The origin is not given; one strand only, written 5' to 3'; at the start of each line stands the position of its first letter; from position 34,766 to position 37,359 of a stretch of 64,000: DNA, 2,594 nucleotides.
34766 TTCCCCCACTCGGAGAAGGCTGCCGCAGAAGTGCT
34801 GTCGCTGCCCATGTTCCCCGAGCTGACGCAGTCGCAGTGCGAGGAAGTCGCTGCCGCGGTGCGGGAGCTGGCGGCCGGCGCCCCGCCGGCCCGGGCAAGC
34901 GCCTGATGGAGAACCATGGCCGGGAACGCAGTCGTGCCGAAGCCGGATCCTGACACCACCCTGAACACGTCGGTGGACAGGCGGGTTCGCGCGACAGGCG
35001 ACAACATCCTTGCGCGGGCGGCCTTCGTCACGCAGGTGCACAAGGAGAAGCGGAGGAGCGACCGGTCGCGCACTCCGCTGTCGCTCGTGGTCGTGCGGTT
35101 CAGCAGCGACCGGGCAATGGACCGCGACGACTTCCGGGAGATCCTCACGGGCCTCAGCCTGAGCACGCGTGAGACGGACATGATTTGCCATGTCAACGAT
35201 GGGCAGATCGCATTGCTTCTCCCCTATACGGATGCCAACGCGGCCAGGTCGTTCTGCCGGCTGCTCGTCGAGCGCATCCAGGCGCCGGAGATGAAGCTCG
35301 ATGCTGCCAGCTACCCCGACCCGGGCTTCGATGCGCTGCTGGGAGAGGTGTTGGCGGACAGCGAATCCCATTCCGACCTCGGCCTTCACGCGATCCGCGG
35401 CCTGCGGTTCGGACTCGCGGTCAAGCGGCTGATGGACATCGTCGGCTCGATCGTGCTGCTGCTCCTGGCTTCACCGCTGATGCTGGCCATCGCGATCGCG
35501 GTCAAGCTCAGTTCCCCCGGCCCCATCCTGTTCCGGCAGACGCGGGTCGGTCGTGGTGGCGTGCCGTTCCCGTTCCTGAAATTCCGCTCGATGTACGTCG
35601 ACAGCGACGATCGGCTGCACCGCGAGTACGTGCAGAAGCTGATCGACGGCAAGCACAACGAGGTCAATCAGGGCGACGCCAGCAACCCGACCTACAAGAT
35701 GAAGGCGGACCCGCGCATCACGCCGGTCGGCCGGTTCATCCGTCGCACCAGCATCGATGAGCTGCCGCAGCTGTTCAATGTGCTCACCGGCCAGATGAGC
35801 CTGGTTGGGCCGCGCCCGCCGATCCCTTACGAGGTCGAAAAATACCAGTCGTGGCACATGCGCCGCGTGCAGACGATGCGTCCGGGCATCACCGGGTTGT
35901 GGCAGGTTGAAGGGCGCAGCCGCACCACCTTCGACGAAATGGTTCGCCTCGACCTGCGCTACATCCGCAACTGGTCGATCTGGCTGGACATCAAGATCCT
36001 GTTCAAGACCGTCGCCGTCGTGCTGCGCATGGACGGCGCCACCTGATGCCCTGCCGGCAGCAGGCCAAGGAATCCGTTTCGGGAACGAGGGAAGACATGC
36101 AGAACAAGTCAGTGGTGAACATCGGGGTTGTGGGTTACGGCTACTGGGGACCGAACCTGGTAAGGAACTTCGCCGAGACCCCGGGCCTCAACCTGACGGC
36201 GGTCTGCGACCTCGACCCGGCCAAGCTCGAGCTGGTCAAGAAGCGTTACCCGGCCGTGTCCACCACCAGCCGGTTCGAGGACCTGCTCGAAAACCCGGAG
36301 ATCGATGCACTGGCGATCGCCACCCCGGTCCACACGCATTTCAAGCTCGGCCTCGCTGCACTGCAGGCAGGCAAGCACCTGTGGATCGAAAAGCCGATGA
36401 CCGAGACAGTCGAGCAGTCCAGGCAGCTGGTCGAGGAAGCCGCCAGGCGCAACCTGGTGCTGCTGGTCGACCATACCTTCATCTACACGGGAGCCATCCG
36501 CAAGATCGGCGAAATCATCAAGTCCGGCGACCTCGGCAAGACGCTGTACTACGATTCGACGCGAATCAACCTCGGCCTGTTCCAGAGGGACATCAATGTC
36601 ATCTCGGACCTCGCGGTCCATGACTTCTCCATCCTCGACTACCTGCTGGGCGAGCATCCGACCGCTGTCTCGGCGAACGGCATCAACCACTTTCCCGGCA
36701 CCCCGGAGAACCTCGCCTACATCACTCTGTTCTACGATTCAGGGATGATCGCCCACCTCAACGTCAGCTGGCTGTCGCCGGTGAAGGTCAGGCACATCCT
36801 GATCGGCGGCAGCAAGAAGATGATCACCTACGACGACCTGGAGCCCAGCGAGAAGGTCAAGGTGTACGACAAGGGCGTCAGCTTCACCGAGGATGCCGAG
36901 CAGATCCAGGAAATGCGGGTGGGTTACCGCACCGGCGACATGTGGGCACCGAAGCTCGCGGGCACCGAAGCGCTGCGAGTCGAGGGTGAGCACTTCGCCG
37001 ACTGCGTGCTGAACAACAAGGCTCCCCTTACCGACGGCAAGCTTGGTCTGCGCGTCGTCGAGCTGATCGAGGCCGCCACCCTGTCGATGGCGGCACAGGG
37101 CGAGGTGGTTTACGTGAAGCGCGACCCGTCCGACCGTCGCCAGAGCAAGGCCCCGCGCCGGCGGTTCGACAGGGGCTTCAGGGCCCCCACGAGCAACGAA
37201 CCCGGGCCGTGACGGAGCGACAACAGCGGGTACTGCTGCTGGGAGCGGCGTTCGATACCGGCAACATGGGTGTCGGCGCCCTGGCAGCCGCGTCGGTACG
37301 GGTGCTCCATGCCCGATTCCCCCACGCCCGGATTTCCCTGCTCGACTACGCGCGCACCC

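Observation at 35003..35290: Degenerate GGDEF domain with intact RxxD I-site fused to the initiating phosphoglycosyl transferase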

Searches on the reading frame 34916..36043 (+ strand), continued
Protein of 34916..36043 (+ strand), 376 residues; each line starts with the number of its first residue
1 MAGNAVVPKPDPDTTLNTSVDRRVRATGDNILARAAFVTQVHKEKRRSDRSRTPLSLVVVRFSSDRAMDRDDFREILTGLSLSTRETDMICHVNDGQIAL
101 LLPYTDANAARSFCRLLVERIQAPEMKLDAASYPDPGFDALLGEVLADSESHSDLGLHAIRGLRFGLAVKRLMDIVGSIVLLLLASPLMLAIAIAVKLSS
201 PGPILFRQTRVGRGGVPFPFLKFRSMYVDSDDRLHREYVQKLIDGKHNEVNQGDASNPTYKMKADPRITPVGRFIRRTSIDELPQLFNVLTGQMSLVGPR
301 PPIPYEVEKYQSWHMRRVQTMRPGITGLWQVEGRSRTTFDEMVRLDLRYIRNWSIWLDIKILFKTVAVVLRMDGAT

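Call 72: fold_search(model_id=the predicted structure, library=pdb)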
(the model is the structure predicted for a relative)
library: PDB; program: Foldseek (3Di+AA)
matches with E <= 10: 1239; with E <= 0.001: 63
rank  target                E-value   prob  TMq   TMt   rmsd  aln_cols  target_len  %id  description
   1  8g1n_B                7.0e-14  1.00  0.41  0.75   8.3       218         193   32  Structure of Campylobacter concisus PglC I57M/Q175M Variant with modeled C-terminus (released 2023-05-31)
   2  8e37_A                1.1e-13  1.00  0.40  0.76   7.2       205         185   34  Structure of Campylobacter concisus wild-type SeMet PglC (released 2023-09-06)
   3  8g1n_A                1.8e-13  1.00  0.41  0.76   6.6       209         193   33  Structure of Campylobacter concisus PglC I57M/Q175M Variant with modeled C-terminus (released 2023-05-31)
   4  8t53_A                8.4e-12  1.00  0.40  0.37   2.2       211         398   40  S. enterica WbaP in a styrene maleic acid liponanoparticle (released 2024-02-14)
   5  4rnh                  2.2e-06  1.00  0.27  0.24  16.2       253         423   14  PaMorA tandem diguanylate cyclase - phosphodiesterase, c-di-GMP complex (released 2014-11-19)
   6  6khu                  1.4e-05  1.00  0.28  0.73   3.3       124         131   19  The crystal structure of a DGC protein from Thermotoga maritima (released 2020-07-22)
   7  5euh_A                2.6e-05  1.00  0.26  0.57   2.3       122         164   17  Crystal structure of the c-di-GMP-bound GGDEF domain of P. fluorescens GcbC (released 2015-12-30)
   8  4rnf                  2.6e-05  1.00  0.26  0.24  17.3       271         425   16  PaMorA tandem diguanylate cyclase - mutant phosphodiesterase, apo form (released 2014-11-19)
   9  3i5c_A                2.9e-05  1.00  0.25  0.47   2.8       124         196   16  Crystal structure of a fusion protein containing the leucine zipper of GCN4 and the GGDEF domain of WspR from Pseudomo (released 2009-08-18)
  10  3ign                  2.9e-05  1.00  0.27  0.59   4.7       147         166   18  Crystal Structure of the GGDEF domain from Marinobacter aquaeolei diguanylate cyclase complexed with c-di-GMP - Northeas (released 2009-08-11)
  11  3i5a                  3.5e-05  1.00  0.25  0.30   2.8       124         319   19  Crystal structure of full-length WpsR from Pseudomonas syringae (released 2009-08-18)
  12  9t28                  3.7e-05  1.00  0.27  0.56   3.9       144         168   19  WspR response regulator with crystallization epitope mutations G306D:G308D (released 2025-12-10)
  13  5llx_A                5.3e-05  1.00  0.25  0.15   5.2       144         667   11  Bacteriophytochrome activated diguanylyl cyclase from Idiomarina species A28L with GTP bound (released 2017-03-15)
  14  6tts_B                6.4e-05  1.00  0.25  0.50   8.3       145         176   11  Crystal structure of the GGDEF domain of DgcB from Caulobacter crescentus in complex with c-di-GMP (released 2021-01-13)
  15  4zvh_A                7.2e-05  1.00  0.28  0.62   3.3       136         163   15  Crystal structure of GGDEF domain of the E. coli DosC - form IV (released 2015-11-11)
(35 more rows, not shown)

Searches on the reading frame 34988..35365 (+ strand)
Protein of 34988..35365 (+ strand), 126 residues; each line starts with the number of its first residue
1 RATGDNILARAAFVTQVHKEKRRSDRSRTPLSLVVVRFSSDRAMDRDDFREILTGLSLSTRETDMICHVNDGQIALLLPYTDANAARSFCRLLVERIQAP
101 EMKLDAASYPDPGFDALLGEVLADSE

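Call 18: search_solved_structures(query=A2, max_evalue=1, show_alignments=4)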
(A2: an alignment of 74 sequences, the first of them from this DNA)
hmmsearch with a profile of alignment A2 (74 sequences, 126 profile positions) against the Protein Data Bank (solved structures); distinct sequences matched with E-value up to 1: 37.
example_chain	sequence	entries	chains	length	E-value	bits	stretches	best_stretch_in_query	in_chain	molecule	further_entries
5euh_A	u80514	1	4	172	1.4e-10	43.9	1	6-101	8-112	Putative GGDEF domain membrane protein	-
9t28_A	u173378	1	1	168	4e-09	39.2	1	7-104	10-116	diguanylate cyclase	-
3ign_A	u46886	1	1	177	5.3e-09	38.8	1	7-107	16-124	Diguanylate cyclase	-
3i5b_A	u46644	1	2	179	5.8e-09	38.7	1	7-104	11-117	WspR response regulator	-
6d9m_A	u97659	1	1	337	7.3e-09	38.4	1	16-102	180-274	Fusion protein of Endolysin,Response receiver sensor diguanylate cyclase, GAF domain-conta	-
3i5c_A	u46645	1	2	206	8.2e-09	38.2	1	7-104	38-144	Fusion of General control protein GCN4 and WSPR response regulator protein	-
3i5a_A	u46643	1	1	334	1.5e-08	37.4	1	7-100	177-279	Response regulator/GGDEF domain protein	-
3bre_A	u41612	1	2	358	2.3e-08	36.8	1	7-104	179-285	Probable two-component response regulator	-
6zxm_A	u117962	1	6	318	1.9e-07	33.8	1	7-106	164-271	Putative GGDEF/response regulator receiver domain protein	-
6khu_A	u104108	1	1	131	7.9e-07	31.8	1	5-115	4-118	Diguanylate cyclase/phosphodiesterase-domain containing protein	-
4zve_A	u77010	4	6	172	4e-06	29.5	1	8-105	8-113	Diguanylate cyclase DosC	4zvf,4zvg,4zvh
7e6g_A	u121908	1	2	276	6.3e-06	28.9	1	7-106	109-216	Putative GGDEF domain protein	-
8qj3_A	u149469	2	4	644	1.1e-05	28.1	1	15-101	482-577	Ammonium transporter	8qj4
8qpf_A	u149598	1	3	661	1.1e-05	28.1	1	15-101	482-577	Ammonium transporter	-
5xgb_A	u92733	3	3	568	2.3e-05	27.1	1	9-104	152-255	Uncharacterized protein | Uncharacterized protein PA0861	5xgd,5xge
9g85_A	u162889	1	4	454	0.0013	21.5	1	47-106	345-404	Response regulator PleD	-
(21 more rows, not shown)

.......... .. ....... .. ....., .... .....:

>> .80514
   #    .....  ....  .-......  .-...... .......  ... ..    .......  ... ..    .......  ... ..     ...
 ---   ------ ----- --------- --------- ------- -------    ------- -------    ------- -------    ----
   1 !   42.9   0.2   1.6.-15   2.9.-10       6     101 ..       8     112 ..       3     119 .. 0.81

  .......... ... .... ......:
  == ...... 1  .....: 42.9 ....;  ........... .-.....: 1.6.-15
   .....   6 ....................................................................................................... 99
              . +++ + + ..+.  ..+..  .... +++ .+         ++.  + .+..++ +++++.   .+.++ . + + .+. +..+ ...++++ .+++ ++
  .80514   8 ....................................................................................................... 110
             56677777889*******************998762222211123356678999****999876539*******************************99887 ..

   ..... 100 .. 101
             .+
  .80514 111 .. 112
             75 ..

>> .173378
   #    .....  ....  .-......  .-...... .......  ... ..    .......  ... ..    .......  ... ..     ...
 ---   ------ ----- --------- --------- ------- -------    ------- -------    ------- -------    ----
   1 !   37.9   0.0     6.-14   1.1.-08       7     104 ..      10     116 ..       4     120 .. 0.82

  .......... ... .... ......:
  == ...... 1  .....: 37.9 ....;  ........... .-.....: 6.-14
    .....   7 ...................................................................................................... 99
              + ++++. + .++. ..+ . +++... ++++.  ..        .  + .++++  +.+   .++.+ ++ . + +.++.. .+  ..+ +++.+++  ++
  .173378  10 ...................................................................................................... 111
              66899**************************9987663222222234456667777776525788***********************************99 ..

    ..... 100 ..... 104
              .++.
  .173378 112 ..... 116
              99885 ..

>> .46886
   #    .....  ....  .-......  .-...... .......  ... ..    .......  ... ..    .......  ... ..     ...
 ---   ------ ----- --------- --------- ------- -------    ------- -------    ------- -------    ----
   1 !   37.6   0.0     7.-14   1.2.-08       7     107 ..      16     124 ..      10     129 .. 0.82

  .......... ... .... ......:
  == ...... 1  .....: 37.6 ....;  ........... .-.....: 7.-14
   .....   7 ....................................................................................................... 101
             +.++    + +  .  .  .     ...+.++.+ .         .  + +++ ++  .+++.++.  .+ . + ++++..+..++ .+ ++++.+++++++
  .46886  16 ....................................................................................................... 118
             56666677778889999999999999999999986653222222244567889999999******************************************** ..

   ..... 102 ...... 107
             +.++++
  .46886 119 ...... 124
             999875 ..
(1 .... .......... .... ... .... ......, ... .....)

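Call 25: predict_structure(alignment_id=A2)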
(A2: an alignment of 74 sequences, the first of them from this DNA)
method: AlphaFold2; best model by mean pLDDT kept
length: 126 residues; sequences in the alignment: 74
mean_pLDDT: 89.0   pTM: 0.83
mean pLDDT of the five models: 89.0, 88.2, 87.9, 87.5, 85.9
residues with pLDDT >= 90: 79; 70-90: 37; 50-70: 7; < 50: 3
segments of 3 or more residues with pLDDT < 50: 1-3
pLDDT, mean of each block of 10 residues (from residue 1): 69 96 98 93 79 86 91 94 95 84 95 96 78
secondary structure, 60 per line:
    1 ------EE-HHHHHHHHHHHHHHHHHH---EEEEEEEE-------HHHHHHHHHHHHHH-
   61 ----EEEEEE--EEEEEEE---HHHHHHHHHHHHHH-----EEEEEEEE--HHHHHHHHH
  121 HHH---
elements in order: H10-27 E31-38 H46-59 E65-70 E73-79 H83-96 E102-109 H112-123

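Call 29: fold_search(model_id=the predicted structure, library=pdb)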
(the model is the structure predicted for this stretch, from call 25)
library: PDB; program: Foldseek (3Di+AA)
matches with E <= 10: 1386; with E <= 0.001: 74
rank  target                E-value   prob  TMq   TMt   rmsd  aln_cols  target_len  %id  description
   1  6khu                  7.7e-07  1.00  0.75  0.73   2.9       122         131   19  The crystal structure of a DGC protein from Thermotoga maritima (released 2020-07-22)
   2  3ign                  1.5e-06  1.00  0.69  0.54   5.9       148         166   17  Crystal Structure of the GGDEF domain from Marinobacter aquaeolei diguanylate cyclase complexed with c-di-GMP - Northeas (released 2009-08-11)
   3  9t28                  3.1e-06  1.00  0.72  0.56   3.9       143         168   18  WspR response regulator with crystallization epitope mutations G306D:G308D (released 2025-12-10)
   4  3i5c_A                3.7e-06  1.00  0.71  0.48   4.7       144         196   17  Crystal structure of a fusion protein containing the leucine zipper of GCN4 and the GGDEF domain of WspR from Pseudomo (released 2009-08-18)
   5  4zvh_A                4.0e-06  1.00  0.79  0.62   3.2       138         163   15  Crystal structure of GGDEF domain of the E. coli DosC - form IV (released 2015-11-11)
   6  5euh_A                4.3e-06  1.00  0.72  0.57   4.5       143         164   17  Crystal structure of the c-di-GMP-bound GGDEF domain of P. fluorescens GcbC (released 2015-12-30)
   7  4zve                  4.6e-06  1.00  0.71  0.57   5.6       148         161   14  Crystal structure of GGDEF domain of the E. coli DosC - form I (apo-form) (released 2015-11-11)
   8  4zvg_A                6.3e-06  1.00  0.79  0.61   3.1       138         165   14  Crystal structure of GGDEF domain of the E. coli DosC - form III (released 2015-11-11)
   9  4zvf                  6.8e-06  1.00  0.80  0.62   3.0       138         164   14  Crystal structure of GGDEF domain of the E. coli DosC - form II (GTP-alpha-S-bound) (released 2015-11-11)
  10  4rnh                  6.8e-06  1.00  0.73  0.24   3.6       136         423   17  PaMorA tandem diguanylate cyclase - phosphodiesterase, c-di-GMP complex (released 2014-11-19)
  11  6tts_B                1.1e-05  1.00  0.76  0.56   4.4       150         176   14  Crystal structure of the GGDEF domain of DgcB from Caulobacter crescentus in complex with c-di-GMP (released 2021-01-13)
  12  3bre_B                1.1e-05  1.00  0.75  0.31   5.4       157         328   16  Crystal Structure of P.aeruginosa PA3702 (released 2008-04-01)
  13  5llx_A                1.1e-05  1.00  0.66  0.15   4.5       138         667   13  Bacteriophytochrome activated diguanylyl cyclase from Idiomarina species A28L with GTP bound (released 2017-03-15)
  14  3bre_A                1.2e-05  1.00  0.72  0.31   4.2       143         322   16  Crystal Structure of P.aeruginosa PA3702 (released 2008-04-01)
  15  4urg_A                1.3e-05  1.00  0.76  0.65   5.3       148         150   12  Crystal Structure of GGDEF domain from T.maritima (active-like dimer) (released 2014-10-08)
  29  5euh_D                3.3e-05  1.00  0.68  0.61   3.7       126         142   16  Crystal structure of the c-di-GMP-bound GGDEF domain of P. fluorescens GcbC (released 2015-12-30)
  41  9g85_B                6.4e-05  1.00  0.65  0.21   5.4       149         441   19  Structure of Response regulator PleD in complex with c-diGMP and ppGpp (released 2025-08-06)
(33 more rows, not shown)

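Call 40: find_related_loci(query=A3, collection=genome_contigs, flank=6000)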
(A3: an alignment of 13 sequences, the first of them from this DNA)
Query A3 (126 aa) in genome_contigs; peptide patterns used: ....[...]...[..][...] (x = any residue, [..] = any of these).
58 stretches matched a pattern; 19 encode a relative of the query (tblastn E <= 1e-3); 19 distinct loci.
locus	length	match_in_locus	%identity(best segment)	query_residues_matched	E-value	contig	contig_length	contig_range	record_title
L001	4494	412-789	50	1-126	9e-37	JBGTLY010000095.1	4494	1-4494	MAG: Woeseiaceae bacterium isolate JTS-RE349 k141_10017393, whole genome shotgun sequence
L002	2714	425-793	50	4-126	1e-35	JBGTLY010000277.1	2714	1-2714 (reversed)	MAG: Woeseiaceae bacterium isolate JTS-RE349 k141_1452060, whole genome shotgun sequence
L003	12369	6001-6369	45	4-126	1e-31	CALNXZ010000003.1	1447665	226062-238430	MAG: uncultured Gammaproteobacteria bacterium isolate LOGT_bin.0049 genome assembly, contig: contig_9766, whole genome s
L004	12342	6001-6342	35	7-120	7e-19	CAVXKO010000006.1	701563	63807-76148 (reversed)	MAG: uncultured Gammaproteobacteria bacterium isolate MFD02979.bin.2.183 genome assembly, contig: contig_34817, whole ge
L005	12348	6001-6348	37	5-120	1e-18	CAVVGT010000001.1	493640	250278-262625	MAG: uncultured beta proteobacterium isolate MFD02242.bin.1.156 genome assembly, contig: contig_11993, whole genome shot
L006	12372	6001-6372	33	3-126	5e-18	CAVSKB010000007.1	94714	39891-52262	MAG: uncultured Gammaproteobacteria bacterium isolate MFD09212.bin.2.99 genome assembly, contig: contig_31771, whole gen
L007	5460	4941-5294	32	3-120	6e-18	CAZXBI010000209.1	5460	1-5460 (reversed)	MAG TPA_asm: uncultured Syntrophorhabdus sp. isolate SRP302447_co4_432 genome assembly, contig: NODE_41191_length_5460_c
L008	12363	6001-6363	38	1-120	8e-18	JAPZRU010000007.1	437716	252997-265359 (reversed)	MAG: Steroidobacteraceae bacterium isolate LE19-196.1M c_000000009935, whole genome shotgun sequence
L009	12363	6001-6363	32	6-126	2e-16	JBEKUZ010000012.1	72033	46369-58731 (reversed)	MAG: Thermodesulfobacteriota bacterium isolate SPRUCE 593 SPRUCE_593_12, whole genome shotgun sequence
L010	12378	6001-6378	32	1-126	3e-16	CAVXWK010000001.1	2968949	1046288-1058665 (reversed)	MAG: uncultured delta proteobacterium isolate MFD04492.bin.2.7 genome assembly, contig: contig_16283, whole genome shotg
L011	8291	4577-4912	36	6-120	3e-16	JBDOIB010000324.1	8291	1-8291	MAG: Thermodesulfobacteriota bacterium isolate TC202112_Ori_Bins020 k147_170839, whole genome shotgun sequence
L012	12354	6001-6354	34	1-117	5e-16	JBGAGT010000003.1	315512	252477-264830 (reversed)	MAG: Casimicrobiaceae bacterium isolate MAG_MBR_H125.86 MBRH125-86_opera_contig_255, whole genome shotgun sequence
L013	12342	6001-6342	38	8-121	2e-15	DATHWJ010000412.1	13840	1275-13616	MAG TPA_asm: Ideonella sp. isolate SMAG_U16156 k141_834096, whole genome shotgun sequence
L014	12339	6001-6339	35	6-118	3e-15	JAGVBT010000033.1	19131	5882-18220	MAG: Deltaproteobacteria bacterium isolate DeMMO6_17 c_000000011284, whole genome shotgun sequence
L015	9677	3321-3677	34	6-124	1e-14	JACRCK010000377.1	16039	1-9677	MAG: Deltaproteobacteria bacterium isolate NC_groundwater_1644_Pr3_B-0.1um_57_11 SR-2_scaffold_141_3992591, whole genome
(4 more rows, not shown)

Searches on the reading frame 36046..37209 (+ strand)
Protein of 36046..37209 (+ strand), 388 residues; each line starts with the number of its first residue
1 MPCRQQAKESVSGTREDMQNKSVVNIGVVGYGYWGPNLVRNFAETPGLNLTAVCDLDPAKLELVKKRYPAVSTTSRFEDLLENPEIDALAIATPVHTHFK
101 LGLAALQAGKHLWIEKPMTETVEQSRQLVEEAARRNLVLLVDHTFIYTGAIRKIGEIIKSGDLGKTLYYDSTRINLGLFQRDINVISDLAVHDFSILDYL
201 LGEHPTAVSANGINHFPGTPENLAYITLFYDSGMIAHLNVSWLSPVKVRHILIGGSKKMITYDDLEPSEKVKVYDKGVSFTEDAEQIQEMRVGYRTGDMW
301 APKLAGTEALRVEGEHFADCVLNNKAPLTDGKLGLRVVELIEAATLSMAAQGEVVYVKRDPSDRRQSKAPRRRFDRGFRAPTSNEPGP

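Call 20: search_protein_families(library=pfam, proteins=[window:36046-37209:+], max_evalue=0.001)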
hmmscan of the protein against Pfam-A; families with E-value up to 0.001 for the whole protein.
window:36046-37209:+ (388 aa): 3 families
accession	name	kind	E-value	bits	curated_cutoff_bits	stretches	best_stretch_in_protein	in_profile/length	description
PF01408.29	GFO_IDH_MocA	-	3e-26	92.9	24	1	24-143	1-120/120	Oxidoreductase family, NAD-binding Rossmann fold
PF02894.22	GFO_IDH_MocA_C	-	2.2e-13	51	22.9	1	185-351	42-213/218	Oxidoreductase family, C-terminal alpha/beta domain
PF22725.1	GFO_IDH_MocA_C3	-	1.1e-12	48.4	27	1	152-260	2-123/124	GFO/IDH/MocA C-terminal domain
